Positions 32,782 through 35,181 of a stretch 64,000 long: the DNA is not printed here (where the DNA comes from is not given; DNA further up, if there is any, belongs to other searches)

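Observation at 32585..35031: Coupled operon of an unknown 116-aa protein and a NirB-like FAD/NAD(P)-BFD[2Fe-2S]-PNPOx fusion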

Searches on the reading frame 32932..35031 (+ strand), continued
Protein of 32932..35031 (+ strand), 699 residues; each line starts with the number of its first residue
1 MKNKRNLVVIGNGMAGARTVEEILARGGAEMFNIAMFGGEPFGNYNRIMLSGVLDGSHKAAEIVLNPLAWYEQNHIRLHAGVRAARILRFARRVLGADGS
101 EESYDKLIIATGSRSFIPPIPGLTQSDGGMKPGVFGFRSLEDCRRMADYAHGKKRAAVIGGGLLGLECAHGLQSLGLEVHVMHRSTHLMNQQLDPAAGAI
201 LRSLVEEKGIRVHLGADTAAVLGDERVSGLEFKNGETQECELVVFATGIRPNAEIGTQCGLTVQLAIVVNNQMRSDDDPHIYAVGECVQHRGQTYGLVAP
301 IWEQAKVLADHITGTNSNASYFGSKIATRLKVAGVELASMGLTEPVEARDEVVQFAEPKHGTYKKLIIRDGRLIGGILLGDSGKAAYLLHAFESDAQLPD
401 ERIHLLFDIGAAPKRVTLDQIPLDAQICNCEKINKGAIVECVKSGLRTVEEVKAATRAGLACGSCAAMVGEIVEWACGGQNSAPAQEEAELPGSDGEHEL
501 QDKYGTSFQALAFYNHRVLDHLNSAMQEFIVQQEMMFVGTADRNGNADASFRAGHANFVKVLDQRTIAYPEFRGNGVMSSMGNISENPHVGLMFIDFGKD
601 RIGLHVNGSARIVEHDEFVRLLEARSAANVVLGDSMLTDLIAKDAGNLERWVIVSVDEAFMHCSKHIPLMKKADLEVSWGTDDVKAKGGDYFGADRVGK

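Call 6: find_homologous_proteins(query=window:32932-35031:+)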
Query window:32932-35031:+ (699 aa): 8000 proteins with E <= 0.001 among 8000 candidates; the best 120 are listed.
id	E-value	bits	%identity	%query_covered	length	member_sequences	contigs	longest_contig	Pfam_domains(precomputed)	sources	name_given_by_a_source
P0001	0.0e+0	1586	100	100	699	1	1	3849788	PF01243.28,PF07992.21,PF00070.34,PF04324.21,PF13738.13,PF03486.21,PF18267.8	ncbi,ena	-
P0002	0.0e+0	1461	92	100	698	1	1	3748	PF01243.28,PF07992.21,PF00070.34,PF04324.21,PF13738.13,PF18267.8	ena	-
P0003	0.0e+0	1451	91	100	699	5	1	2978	PF01243.28,PF07992.21,PF00070.34,PF04324.21,PF13738.13,PF03486.21,PF18267.8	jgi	-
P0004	0.0e+0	1448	91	100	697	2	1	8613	PF01243.28,PF07992.21,PF00070.34,PF04324.21,PF13738.13,PF03486.21,PF18267.8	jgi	jgi:NAD(P)H-nitrite reductase large subunit/predicted pyridoxine 5'-phosphate oxidase superfamily fl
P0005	0.0e+0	1436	89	100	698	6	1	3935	PF01243.28,PF07992.21,PF00070.34,PF04324.21,PF13738.13,PF03486.21,PF18267.8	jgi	jgi:NAD(P)H-nitrite reductase large subunit/predicted pyridoxine 5'-phosphate oxidase superfamily fl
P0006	0.0e+0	1430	90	100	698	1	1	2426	PF01243.28,PF07992.21,PF00070.34,PF04324.21,PF13738.13,PF03486.21,PF18267.8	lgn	-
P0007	0.0e+0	1415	88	100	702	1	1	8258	PF01243.28,PF07992.21,PF00070.34,PF04324.21,PF13738.13,PF03486.21,PF18267.8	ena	-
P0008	0.0e+0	1412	88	99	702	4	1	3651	PF01243.28,PF07992.21,PF00070.34,PF04324.21,PF13738.13,PF18267.8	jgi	jgi:NAD(P)H-dependent nitrite reductase large subunit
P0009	0.0e+0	1409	88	100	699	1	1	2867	PF01243.28,PF07992.21,PF00070.34,PF04324.21,PF13738.13,PF18267.8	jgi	jgi:nitrite reductase (NADH) large subunit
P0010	0.0e+0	1394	87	99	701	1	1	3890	PF01243.28,PF07992.21,PF00070.34,PF04324.21,PF13738.13,PF18267.8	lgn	-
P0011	0.0e+0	1387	87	100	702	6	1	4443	PF01243.28,PF07992.21,PF00070.34,PF04324.21,PF13738.13,PF18267.8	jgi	-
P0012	0.0e+0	1382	86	100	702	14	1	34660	PF01243.28,PF07992.21,PF00070.34,PF04324.21,PF13738.13,PF18267.8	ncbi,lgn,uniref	ncbi:MAG: FAD-dependent oxidoreductase [Candidatus Binatus sp.]|uniref:FAD-dependent oxidoreductase 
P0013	0.0e+0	1374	86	100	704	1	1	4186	PF01243.28,PF07992.21,PF00070.34,PF04324.21,PF13738.13,PF03486.21,PF18267.8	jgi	-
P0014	0.0e+0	1327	83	100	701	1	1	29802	PF01243.28,PF07992.21,PF00070.34,PF04324.21,PF13738.13,PF03486.21,PF18267.8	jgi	jgi:NAD(P)H-nitrite reductase large subunit/predicted pyridoxine 5'-phosphate oxidase superfamily fl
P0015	0.0e+0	1317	83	100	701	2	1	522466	PF01243.28,PF07992.21,PF00070.34,PF04324.21,PF13738.13,PF18267.8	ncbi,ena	-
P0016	0.0e+0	1310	82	100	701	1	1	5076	PF01243.28,PF07992.21,PF00070.34,PF04324.21,PF13738.13,PF18267.8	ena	-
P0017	0.0e+0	1310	82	100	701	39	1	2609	PF01243.28,PF07992.21,PF00070.34,PF04324.21,PF13738.13,PF18267.8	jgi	jgi:NAD(P)H-nitrite reductase large subunit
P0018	0.0e+0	1308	82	100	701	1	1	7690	PF01243.28,PF07992.21,PF00070.34,PF04324.21,PF13738.13,PF18267.8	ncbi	-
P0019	0.0e+0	1308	82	100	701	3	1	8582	PF01243.28,PF07992.21,PF00070.34,PF04324.21,PF13738.13,PF18267.8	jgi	jgi:NAD(P)H-dependent nitrite reductase large subunit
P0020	0.0e+0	1307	82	100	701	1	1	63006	PF01243.28,PF07992.21,PF00070.34,PF04324.21,PF13738.13,PF18267.8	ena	-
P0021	0.0e+0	1306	82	100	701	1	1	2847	PF01243.28,PF07992.21,PF00070.34,PF04324.21,PF18267.8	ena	-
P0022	0.0e+0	1306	82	100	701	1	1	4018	PF01243.28,PF07992.21,PF00070.34,PF04324.21,PF13738.13,PF18267.8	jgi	-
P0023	0.0e+0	1305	82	100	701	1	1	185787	PF01243.28,PF07992.21,PF00070.34,PF04324.21,PF13738.13,PF18267.8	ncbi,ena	-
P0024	0.0e+0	1303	82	100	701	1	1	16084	PF01243.28,PF07992.21,PF00070.34,PF04324.21,PF13738.13,PF18267.8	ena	-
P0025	0.0e+0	1302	82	100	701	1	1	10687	PF01243.28,PF07992.21,PF00070.34,PF04324.21,PF13738.13,PF18267.8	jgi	jgi:NAD(P)H-nitrite reductase large subunit/predicted pyridoxine 5'-phosphate oxidase superfamily fl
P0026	0.0e+0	1301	81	100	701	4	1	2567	PF01243.28,PF07992.21,PF00070.34,PF04324.21,PF13738.13,PF18267.8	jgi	jgi:NAD(P)H-dependent nitrite reductase large subunit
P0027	0.0e+0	1301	81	100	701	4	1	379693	PF01243.28,PF07992.21,PF00070.34,PF04324.21,PF13738.13,PF18267.8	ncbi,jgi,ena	jgi:NAD(P)H-nitrite reductase large subunit/predicted pyridoxine 5'-phosphate oxidase superfamily fl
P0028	0.0e+0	1301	82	100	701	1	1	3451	PF01243.28,PF07992.21,PF00070.34,PF04324.21,PF13738.13,PF18267.8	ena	-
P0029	0.0e+0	1299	81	100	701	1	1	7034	PF01243.28,PF07992.21,PF00070.34,PF04324.21,PF13738.13,PF18267.8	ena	-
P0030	0.0e+0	1298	81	100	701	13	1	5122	PF01243.28,PF07992.21,PF00070.34,PF04324.21,PF13738.13,PF18267.8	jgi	jgi:NAD(P)H-dependent nitrite reductase large subunit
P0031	0.0e+0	1298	82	100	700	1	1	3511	PF01243.28,PF07992.21,PF00070.34,PF04324.21,PF18267.8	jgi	jgi:NAD(P)H-nitrite reductase large subunit/predicted pyridoxine 5'-phosphate oxidase superfamily fl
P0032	0.0e+0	1294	81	100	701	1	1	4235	PF01243.28,PF07992.21,PF00070.34,PF04324.21,PF13738.13,PF18267.8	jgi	jgi:NAD(P)H-dependent nitrite reductase large subunit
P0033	0.0e+0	1294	81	100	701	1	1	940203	PF01243.28,PF07992.21,PF00070.34,PF04324.21,PF13738.13,PF18267.8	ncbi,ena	-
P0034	0.0e+0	1292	81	100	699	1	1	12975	PF01243.28,PF07992.21,PF00070.34,PF04324.21,PF13738.13,PF18267.8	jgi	jgi:NAD(P)H-dependent nitrite reductase large subunit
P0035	0.0e+0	1292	81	100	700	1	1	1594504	PF01243.28,PF07992.21,PF00070.34,PF04324.21,PF13738.13,PF18267.8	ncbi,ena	-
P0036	0.0e+0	1291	81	100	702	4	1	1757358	PF01243.28,PF07992.21,PF00070.34,PF04324.21,PF18267.8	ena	-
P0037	0.0e+0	1290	81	100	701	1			PF01243.28,PF07992.21,PF00070.34,PF04324.21,PF13738.13,PF18267.8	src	-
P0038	0.0e+0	1288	80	100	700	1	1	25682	PF01243.28,PF07992.21,PF00070.34,PF04324.21,PF13738.13,PF03486.21,PF18267.8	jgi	jgi:NAD(P)H-nitrite reductase large subunit/predicted pyridoxine 5'-phosphate oxidase superfamily fl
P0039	0.0e+0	1286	81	100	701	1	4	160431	PF01266.31,PF01243.28,PF07992.21,PF00070.34,PF04324.21,PF18267.8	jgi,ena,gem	-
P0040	0.0e+0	1286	81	100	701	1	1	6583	PF01266.31,PF01243.28,PF07992.21,PF00070.34,PF04324.21,PF18267.8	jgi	-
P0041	0.0e+0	1283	80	100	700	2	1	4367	PF01243.28,PF07992.21,PF00070.34,PF04324.21,PF13738.13,PF03486.21,PF18267.8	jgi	jgi:NAD(P)H-nitrite reductase large subunit/predicted pyridoxine 5'-phosphate oxidase superfamily fl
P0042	0.0e+0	1281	80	100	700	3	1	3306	PF01243.28,PF07992.21,PF00070.34,PF04324.21,PF13738.13,PF18267.8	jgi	jgi:NADPH-dependent 2,4-dienoyl-CoA reductase/sulfur reductase-like enzyme/predicted pyridoxine 5'-p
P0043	0.0e+0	1279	80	100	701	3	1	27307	PF01243.28,PF07992.21,PF00070.34,PF04324.21,PF13738.13,PF18267.8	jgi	jgi:NAD(P)H-nitrite reductase large subunit/predicted pyridoxine 5'-phosphate oxidase superfamily fl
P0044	0.0e+0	1278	80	100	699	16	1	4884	PF01243.28,PF07992.21,PF00070.34,PF04324.21,PF13738.13,PF18267.8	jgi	jgi:nitrite reductase (NADH) large subunit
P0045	0.0e+0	1275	81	100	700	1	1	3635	PF01243.28,PF07992.21,PF00070.34,PF04324.21,PF13738.13,PF18267.8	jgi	jgi:NAD(P)H-nitrite reductase large subunit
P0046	0.0e+0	1273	80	100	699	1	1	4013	PF01243.28,PF07992.21,PF00070.34,PF04324.21,PF13738.13,PF18267.8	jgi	jgi:NAD(P)H-nitrite reductase large subunit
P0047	0.0e+0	1262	78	100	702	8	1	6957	PF01243.28,PF07992.21,PF00070.34,PF04324.21,PF13738.13,PF18267.8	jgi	jgi:NAD(P)H-nitrite reductase large subunit/predicted pyridoxine 5'-phosphate oxidase superfamily fl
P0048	0.0e+0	1260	79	99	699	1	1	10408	PF01266.31,PF01243.28,PF07992.21,PF00070.34,PF04324.21,PF13738.13,PF18267.8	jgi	jgi:NAD(P)H-nitrite reductase large subunit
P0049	0.0e+0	1260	79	99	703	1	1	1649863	PF01243.28,PF07992.21,PF00070.34,PF04324.21,PF13738.13,PF18267.8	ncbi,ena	-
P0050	0.0e+0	1256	79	100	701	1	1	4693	PF01243.28,PF07992.21,PF00070.34,PF04324.21,PF13738.13,PF18267.8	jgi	jgi:NAD(P)H-dependent nitrite reductase large subunit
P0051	0.0e+0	1246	78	100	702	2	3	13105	PF01243.28,PF07992.21,PF00070.34,PF04324.21,PF13738.13,PF03486.21,PF18267.8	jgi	jgi:NAD(P)H-nitrite reductase large subunit/predicted pyridoxine 5'-phosphate oxidase superfamily fl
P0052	0.0e+0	1245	77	100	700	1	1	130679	PF01266.31,PF01243.28,PF07992.21,PF00070.34,PF04324.21,PF13738.13,PF18267.8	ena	-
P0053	0.0e+0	1242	77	99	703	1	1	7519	PF01266.31,PF01243.28,PF07992.21,PF00070.34,PF04324.21,PF13738.13,PF18267.8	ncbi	-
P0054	0.0e+0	1237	77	100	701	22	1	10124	PF01243.28,PF07992.21,PF00070.34,PF04324.21,PF13738.13,PF18267.8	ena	-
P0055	0.0e+0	1216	86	90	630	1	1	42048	PF01266.31,PF01243.28,PF07992.21,PF00070.34,PF04324.21,PF13738.13,PF18267.8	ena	-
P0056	0.0e+0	1206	76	99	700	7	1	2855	PF01243.28,PF07992.21,PF00070.34,PF04324.21,PF13738.13,PF18267.8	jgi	-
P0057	0.0e+0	1186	75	99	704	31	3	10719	PF01243.28,PF07992.21,PF00070.34,PF04324.21,PF13738.13,PF18267.8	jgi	jgi:NAD(P)H-dependent nitrite reductase large subunit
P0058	0.0e+0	1185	75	99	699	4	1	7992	PF01243.28,PF07992.21,PF00070.34,PF04324.21,PF13738.13,PF18267.8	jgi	-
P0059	0.0e+0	1184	74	99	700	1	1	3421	PF01243.28,PF07992.21,PF00070.34,PF04324.21,PF13738.13,PF18267.8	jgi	jgi:nitrite reductase (NADH) large subunit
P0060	0.0e+0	1179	75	99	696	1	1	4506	PF01243.28,PF07992.21,PF00070.34,PF04324.21,PF13738.13,PF18267.8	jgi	jgi:NAD(P)H-nitrite reductase large subunit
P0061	0.0e+0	1171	74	99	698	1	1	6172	PF01243.28,PF07992.21,PF00070.34,PF04324.21,PF13738.13,PF18267.8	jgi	jgi:NAD(P)H-nitrite reductase large subunit/predicted pyridoxine 5'-phosphate oxidase superfamily fl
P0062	0.0e+0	1160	74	99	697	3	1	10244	PF01243.28,PF07992.21,PF00070.34,PF04324.21,PF13738.13,PF18267.8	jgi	jgi:NAD(P)H-nitrite reductase large subunit/predicted pyridoxine 5'-phosphate oxidase superfamily fl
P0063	0.0e+0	1127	79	89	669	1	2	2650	PF01243.28,PF07992.21,PF00070.34,PF04324.21,PF13738.13,PF18267.8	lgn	-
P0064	0.0e+0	1112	80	88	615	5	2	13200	PF01243.28,PF07992.21,PF00070.34,PF04324.21,PF13738.13,PF03486.21,PF18267.8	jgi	jgi:nitrite reductase (NADH) large subunit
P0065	0.0e+0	1102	69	99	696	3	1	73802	PF01243.28,PF07992.21,PF00070.34,PF04324.21,PF13738.13,PF18267.8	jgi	jgi:NAD(P)H-nitrite reductase large subunit/predicted pyridoxine 5'-phosphate oxidase superfamily fl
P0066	0.0e+0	1074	76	87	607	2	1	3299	PF01243.28,PF07992.21,PF00070.34,PF04324.21,PF13738.13,PF18267.8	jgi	jgi:NADPH-dependent 2,4-dienoyl-CoA reductase/sulfur reductase-like enzyme/predicted pyridoxine 5'-p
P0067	0.0e+0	1072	68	99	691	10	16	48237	PF01243.28,PF07992.21,PF00070.34,PF04324.21,PF13738.13,PF18267.8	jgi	jgi:nitrite reductase (NADH) large subunit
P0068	0.0e+0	1067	67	99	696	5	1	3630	PF01243.28,PF07992.21,PF00070.34,PF04324.21,PF13738.13,PF18267.8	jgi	-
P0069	0.0e+0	1063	67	99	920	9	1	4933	PF01243.28,PF07992.21,PF00070.34,PF04324.21,PF18267.8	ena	-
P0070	0.0e+0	1059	68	99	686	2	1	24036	PF01243.28,PF07992.21,PF00070.34,PF04324.21,PF13738.13,PF18267.8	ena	-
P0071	0.0e+0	1048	81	82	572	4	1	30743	PF01243.28,PF07992.21,PF00070.34,PF04324.21,PF13738.13,PF18267.8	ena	-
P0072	0.0e+0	1047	67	99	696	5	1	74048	PF01243.28,PF07992.21,PF00070.34,PF04324.21,PF18267.8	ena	-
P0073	0.0e+0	1047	66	99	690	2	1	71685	PF01243.28,PF07992.21,PF00070.34,PF04324.21,PF13738.13,PF18267.8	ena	-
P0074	0.0e+0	1044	66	99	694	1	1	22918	PF01243.28,PF07992.21,PF00070.34,PF04324.21,PF18267.8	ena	-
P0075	0.0e+0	1037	66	99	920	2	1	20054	PF01243.28,PF07992.21,PF00070.34,PF04324.21,PF13738.13,PF18267.8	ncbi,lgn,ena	-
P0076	0.0e+0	1036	67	99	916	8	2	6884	PF01243.28,PF07992.21,PF00070.34,PF04324.21,PF13738.13,PF18267.8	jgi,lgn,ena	jgi:NADPH-dependent 2,4-dienoyl-CoA reductase/sulfur reductase-like enzyme/predicted pyridoxine 5'-p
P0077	0.0e+0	1026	78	81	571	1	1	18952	PF01243.28,PF07992.21,PF00070.34,PF04324.21,PF13738.13,PF18267.8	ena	-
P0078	0.0e+0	1019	64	99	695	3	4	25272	PF01243.28,PF07992.21,PF00070.34,PF04324.21,PF18267.8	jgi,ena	-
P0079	0.0e+0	1015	64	99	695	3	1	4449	PF01243.28,PF07992.21,PF00070.34,PF04324.21,PF13738.13,PF18267.8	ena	-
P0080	1.7e-298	1010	66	97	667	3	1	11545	PF01266.31,PF01243.28,PF07992.21,PF00070.34,PF04324.21,PF13738.13,PF18267.8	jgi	-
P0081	6.8e-298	1008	64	99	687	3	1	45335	PF01243.28,PF07992.21,PF00070.34,PF04324.21,PF13738.13,PF18267.8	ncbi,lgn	-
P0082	1.2e-294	997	65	99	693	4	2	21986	PF01243.28,PF07992.21,PF00070.34,PF04324.21,PF18267.8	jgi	-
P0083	1.9e-294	997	64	97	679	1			PF01243.28,PF07992.21,PF00070.34,PF04324.21,PF13738.13,PF18267.8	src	-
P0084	2.0e-292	990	79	79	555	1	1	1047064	PF01243.28,PF07992.21,PF00070.34,PF04324.21,PF13738.13,PF18267.8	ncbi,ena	-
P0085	1.8e-275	934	81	73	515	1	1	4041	PF01243.28,PF07992.21,PF04324.21,PF18267.8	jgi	jgi:predicted pyridoxine 5'-phosphate oxidase superfamily flavin-nucleotide-binding protein/bacterio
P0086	1.0e-274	932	74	79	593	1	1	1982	PF07992.21,PF00070.34,PF04324.21,PF13738.13,PF18267.8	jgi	jgi:nitrite reductase (NADH) large subunit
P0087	1.8e-244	832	85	61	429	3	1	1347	PF01243.28,PF04324.21,PF18267.8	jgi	jgi:predicted pyridoxine 5'-phosphate oxidase superfamily flavin-nucleotide-binding protein/bacterio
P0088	1.2e-242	826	63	82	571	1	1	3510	PF01243.28,PF07992.21,PF00070.34,PF04324.21,PF13738.13,PF01134.29,PF18267.8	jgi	jgi:predicted pyridoxine 5'-phosphate oxidase superfamily flavin-nucleotide-binding protein/bacterio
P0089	1.0e-238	813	66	77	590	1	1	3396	PF01243.28,PF07992.21,PF00070.34,PF04324.21,PF13738.13,PF18267.8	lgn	-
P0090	3.5e-238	811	73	71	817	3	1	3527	PF01077.28,PF07992.21,PF00070.34,PF04324.21,PF13738.13,PF03460.23,PF18267.8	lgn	-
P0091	4.9e-235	800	71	71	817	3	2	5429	PF01077.28,PF07992.21,PF00070.34,PF04324.21,PF13738.13,PF03460.23,PF18267.8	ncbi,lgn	ncbi:MAG: nitrite reductase large subunit NirB [Gammaproteobacteria bacterium]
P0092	1.3e-233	796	65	77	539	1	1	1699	PF01243.28,PF07992.21,PF00070.34,PF04324.21,PF13738.13,PF18267.8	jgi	jgi:predicted pyridoxine 5'-phosphate oxidase superfamily flavin-nucleotide-binding protein/bacterio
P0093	4.9e-233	794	79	64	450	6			PF07992.21,PF00070.34,PF04324.21,PF13738.13,PF18267.8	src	-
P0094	3.6e-231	788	70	71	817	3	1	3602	PF01077.28,PF07992.21,PF00070.34,PF04324.21,PF13738.13,PF03460.23,PF18267.8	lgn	-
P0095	7.1e-230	783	67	72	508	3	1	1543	PF01243.28,PF07992.21,PF04324.21,PF18267.8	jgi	jgi:predicted pyridoxine 5'-phosphate oxidase superfamily flavin-nucleotide-binding protein/bacterio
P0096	1.8e-225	769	79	62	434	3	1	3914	PF01243.28,PF04324.21,PF18267.8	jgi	jgi:predicted pyridoxine 5'-phosphate oxidase superfamily flavin-nucleotide-binding protein/bacterio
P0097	3.6e-220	751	80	59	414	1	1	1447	PF01243.28,PF04324.21,PF18267.8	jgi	jgi:predicted pyridoxine 5'-phosphate oxidase superfamily flavin-nucleotide-binding protein/bacterio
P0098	6.7e-219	747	79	61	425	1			PF01266.31,PF07992.21,PF00070.34,PF13738.13,PF18267.8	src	-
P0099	6.7e-215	734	66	68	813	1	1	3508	PF01077.28,PF07992.21,PF00070.34,PF04324.21,PF13738.13,PF03460.23,PF18267.8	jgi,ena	-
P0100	9.1e-215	733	66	69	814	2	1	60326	PF01077.28,PF07992.21,PF00070.34,PF04324.21,PF13738.13,PF03460.23,PF18267.8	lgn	-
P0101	5.6e-214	731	58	84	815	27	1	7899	PF01077.28,PF07992.21,PF00070.34,PF04324.21,PF03460.23,PF18267.8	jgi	jgi:nitrite reductase (NADH) large subunit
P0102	2.5e-213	729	80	58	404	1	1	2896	PF01243.28,PF04324.21,PF18267.8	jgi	jgi:predicted pyridoxine 5'-phosphate oxidase superfamily flavin-nucleotide-binding protein/bacterio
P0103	6.5e-213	727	65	71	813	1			PF01077.28,PF07992.21,PF00070.34,PF04324.21,PF13738.13,PF03460.23,PF18267.8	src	-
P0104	5.1e-212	724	65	70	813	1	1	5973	PF01077.28,PF07992.21,PF00070.34,PF04324.21,PF13738.13,PF03460.23,PF18267.8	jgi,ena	jgi:nitrite reductase (NADH) large subunit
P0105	6.7e-212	724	67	69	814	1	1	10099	PF01077.28,PF07992.21,PF00070.34,PF04324.21,PF03460.23,PF18267.8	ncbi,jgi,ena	jgi:nitrite reductase (NADH) large subunit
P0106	9.6e-212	723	65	70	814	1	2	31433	PF01077.28,PF07992.21,PF00070.34,PF04324.21,PF13738.13,PF03460.23,PF18267.8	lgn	-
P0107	1.0e-211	723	65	71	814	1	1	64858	PF01077.28,PF07992.21,PF00070.34,PF04324.21,PF13738.13,PF03460.23,PF18267.8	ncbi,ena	-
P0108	1.4e-211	723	65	70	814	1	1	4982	PF01077.28,PF07992.21,PF00070.34,PF04324.21,PF13738.13,PF03460.23,PF18267.8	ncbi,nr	ncbi:MAG: NAD(P)/FAD-dependent oxidoreductase [Acidobacteriaceae bacterium]|nr:NAD(P)/FAD-dependent 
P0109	2.4e-211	722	64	71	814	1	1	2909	PF01077.28,PF07992.21,PF00070.34,PF04324.21,PF13738.13,PF03460.23,PF18267.8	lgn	-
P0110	2.9e-211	722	65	70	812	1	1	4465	PF01077.28,PF07992.21,PF00070.34,PF04324.21,PF13738.13,PF03460.23,PF18267.8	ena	-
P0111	3.9e-211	721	65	70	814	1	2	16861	PF01077.28,PF07992.21,PF00070.34,PF04324.21,PF13738.13,PF03460.23,PF18267.8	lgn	-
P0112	4.4e-211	721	65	70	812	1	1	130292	PF01077.28,PF07992.21,PF00070.34,PF04324.21,PF13738.13,PF03460.23,PF18267.8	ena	-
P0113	7.2e-211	721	65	70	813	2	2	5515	PF01077.28,PF07992.21,PF00070.34,PF04324.21,PF13738.13,PF03460.23,PF18267.8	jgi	jgi:nitrite reductase (NADH) large subunit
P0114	3.1e-210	718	64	71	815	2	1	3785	PF01077.28,PF07992.21,PF00070.34,PF04324.21,PF03460.23,PF18267.8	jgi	jgi:nitrite reductase (NADH) large subunit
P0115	3.5e-210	718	64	71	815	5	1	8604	PF01077.28,PF07992.21,PF00070.34,PF04324.21,PF13738.13,PF03460.23,PF18267.8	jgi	jgi:nitrite reductase (NADH) large subunit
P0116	4.2e-210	718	65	70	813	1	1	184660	PF01077.28,PF07992.21,PF00070.34,PF04324.21,PF13738.13,PF03460.23,PF18267.8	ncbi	-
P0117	2.0e-209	716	64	70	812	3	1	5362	PF01077.28,PF07992.21,PF00070.34,PF04324.21,PF13738.13,PF03460.23,PF18267.8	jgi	jgi:nitrite reductase (NADH) large subunit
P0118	2.5e-209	715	79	57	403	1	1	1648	PF01266.31,PF07992.21,PF00070.34,PF13738.13,PF18267.8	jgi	-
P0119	2.6e-209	715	66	68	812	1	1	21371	PF01077.28,PF07992.21,PF00070.34,PF04324.21,PF13738.13,PF03460.23,PF18267.8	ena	-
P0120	2.9e-209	715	65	70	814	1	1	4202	PF01077.28,PF07992.21,PF00070.34,PF04324.21,PF13738.13,PF03460.23,PF18267.8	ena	-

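Call 11: find_encoding_contigs(protein=P0001, flank=10000, max_places=2)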
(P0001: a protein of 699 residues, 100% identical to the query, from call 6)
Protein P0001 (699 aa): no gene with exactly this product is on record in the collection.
